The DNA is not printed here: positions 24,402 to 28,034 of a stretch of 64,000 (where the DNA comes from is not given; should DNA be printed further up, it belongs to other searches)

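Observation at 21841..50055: Two paralogous giant surface proteins with the same domain grammar but opposite stalk topology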

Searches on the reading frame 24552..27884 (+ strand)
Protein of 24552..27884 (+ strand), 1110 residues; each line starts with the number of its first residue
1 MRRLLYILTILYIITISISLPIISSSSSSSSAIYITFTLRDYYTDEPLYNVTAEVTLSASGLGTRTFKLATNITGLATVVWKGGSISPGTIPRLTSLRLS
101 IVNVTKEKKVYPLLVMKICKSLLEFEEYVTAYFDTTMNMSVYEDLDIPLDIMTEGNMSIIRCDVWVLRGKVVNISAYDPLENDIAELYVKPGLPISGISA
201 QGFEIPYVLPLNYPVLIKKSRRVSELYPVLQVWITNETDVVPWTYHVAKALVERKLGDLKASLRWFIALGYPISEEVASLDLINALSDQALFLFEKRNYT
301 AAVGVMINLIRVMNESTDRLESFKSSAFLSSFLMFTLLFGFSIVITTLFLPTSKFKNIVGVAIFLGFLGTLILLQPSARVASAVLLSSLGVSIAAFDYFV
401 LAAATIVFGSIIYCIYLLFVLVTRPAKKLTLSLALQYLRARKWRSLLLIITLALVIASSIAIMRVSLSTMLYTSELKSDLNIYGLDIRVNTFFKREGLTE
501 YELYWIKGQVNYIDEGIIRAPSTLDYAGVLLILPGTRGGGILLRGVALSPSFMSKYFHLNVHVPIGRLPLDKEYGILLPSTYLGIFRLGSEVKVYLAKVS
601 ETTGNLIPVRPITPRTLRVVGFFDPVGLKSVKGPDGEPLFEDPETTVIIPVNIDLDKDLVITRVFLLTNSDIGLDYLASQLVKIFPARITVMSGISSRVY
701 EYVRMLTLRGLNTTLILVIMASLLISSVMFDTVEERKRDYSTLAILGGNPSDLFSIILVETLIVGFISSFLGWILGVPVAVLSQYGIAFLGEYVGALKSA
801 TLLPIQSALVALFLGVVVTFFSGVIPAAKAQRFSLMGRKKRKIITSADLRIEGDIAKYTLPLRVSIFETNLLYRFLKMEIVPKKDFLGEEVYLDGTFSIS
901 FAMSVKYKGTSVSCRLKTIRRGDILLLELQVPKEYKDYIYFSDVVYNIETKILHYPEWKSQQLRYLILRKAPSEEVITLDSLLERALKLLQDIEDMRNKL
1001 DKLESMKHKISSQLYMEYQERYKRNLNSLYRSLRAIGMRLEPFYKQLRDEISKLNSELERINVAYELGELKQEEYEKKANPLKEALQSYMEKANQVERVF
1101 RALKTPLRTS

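Call 5: search_protein_families(library=pfam, proteins=[window:24552-27884:+], max_evalue=0.1)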
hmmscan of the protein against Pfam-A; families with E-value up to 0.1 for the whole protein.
window:24552-27884:+ (1110 aa): 4 families
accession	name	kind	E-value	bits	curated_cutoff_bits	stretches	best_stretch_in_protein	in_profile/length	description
PF02687.27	FtsX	-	2.2e-10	41.1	25.5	1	715-831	5-116/120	FtsX-like permease C-terminal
PF18822.6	CdvA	-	0.00066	20.1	30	1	1006-1104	11-109/123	CdvA-like coiled-coil domain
PF05120.17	GvpG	-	0.024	15.2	30.6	1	1051-1087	30-66/67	Gas vesicle protein G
PF07889.17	DUF1664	-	0.091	13.2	34.6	0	1028-1106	38-116/124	Protein of unknown function (DUF1664)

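Call 53: search_protein_families(library=ncbifam, proteins=[window:24552-27884:+], max_evalue=0.01)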
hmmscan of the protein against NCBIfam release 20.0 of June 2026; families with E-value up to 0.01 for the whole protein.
window:24552-27884:+ (1110 aa): 3 families
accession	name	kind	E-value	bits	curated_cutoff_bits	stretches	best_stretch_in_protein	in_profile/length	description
TIGR03434.1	ADOP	subfamily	2.3e-05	22.7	622.3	1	696-841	261-401/803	ADOP family duplicated permease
TIGR02212.1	lolCE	equivalog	0.00079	18.5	362.45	1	711-832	271-401/411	lipoprotein-releasing ABC transporter permease subunit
TIGR02169.1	SMC_prok_A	equivalog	0.00084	17.1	729.4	1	959-1102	208-348/1165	chromosome segregation protein SMC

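Call 59: search_protein_families(library=padloc, proteins=[window:24552-27884:+], max_evalue=0.01)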
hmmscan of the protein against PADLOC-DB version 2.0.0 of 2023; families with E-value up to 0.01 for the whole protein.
window:24552-27884:+ (1110 aa): 2 families
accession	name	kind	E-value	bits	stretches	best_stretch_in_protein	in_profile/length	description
PDLC01991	CARF_m8--CARF_LolE_TM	-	3.8e-32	109.3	1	269-871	17-586/810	-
PDLC01990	CARF_m8--CARF_Beta-galactosidase_LolE_TM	-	1.3e-16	57.2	1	615-841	1306-1536/1791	-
